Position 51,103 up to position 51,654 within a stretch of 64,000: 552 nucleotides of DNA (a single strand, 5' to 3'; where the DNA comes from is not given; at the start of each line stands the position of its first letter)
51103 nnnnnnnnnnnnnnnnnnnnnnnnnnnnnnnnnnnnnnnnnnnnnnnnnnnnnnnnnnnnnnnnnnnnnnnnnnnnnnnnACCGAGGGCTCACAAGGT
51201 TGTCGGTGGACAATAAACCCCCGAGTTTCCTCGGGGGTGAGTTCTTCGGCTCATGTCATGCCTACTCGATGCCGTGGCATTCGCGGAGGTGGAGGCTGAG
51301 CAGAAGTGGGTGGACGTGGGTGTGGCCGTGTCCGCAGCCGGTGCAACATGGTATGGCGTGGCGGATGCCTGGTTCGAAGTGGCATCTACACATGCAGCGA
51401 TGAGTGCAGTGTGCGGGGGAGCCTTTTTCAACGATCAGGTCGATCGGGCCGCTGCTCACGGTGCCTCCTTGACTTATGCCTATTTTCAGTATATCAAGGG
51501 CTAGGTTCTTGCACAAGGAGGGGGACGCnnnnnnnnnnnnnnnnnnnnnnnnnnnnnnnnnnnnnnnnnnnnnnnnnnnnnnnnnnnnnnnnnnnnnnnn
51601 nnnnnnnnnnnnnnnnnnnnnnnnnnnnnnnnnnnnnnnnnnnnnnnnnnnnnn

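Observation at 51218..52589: Tandem paralogous HExxH mini-zincins placed divergently from a Cys/His-rich 65-aa ORF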

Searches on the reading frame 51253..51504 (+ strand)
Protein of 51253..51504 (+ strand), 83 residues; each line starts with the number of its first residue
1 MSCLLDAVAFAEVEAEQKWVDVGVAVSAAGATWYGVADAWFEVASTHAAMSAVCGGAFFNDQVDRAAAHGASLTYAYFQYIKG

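Call 4: search_protein_families(library=pfam, proteins=[window:51253-51504:+], max_evalue=1)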
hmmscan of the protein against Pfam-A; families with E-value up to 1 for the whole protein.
window:51253-51504:+ (83 aa): 0 families

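Call 5: search_protein_families(library=ncbifam, proteins=[window:51253-51504:+], max_evalue=1)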
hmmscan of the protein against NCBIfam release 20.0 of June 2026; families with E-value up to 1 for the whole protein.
window:51253-51504:+ (83 aa): 1 family
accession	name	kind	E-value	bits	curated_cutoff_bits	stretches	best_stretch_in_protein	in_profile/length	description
NF047982.1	T4SS_WalE1_fam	subfamily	0.12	11.3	90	1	7-67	35-84/486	actin-bundling T4SS effector WalE1 family protein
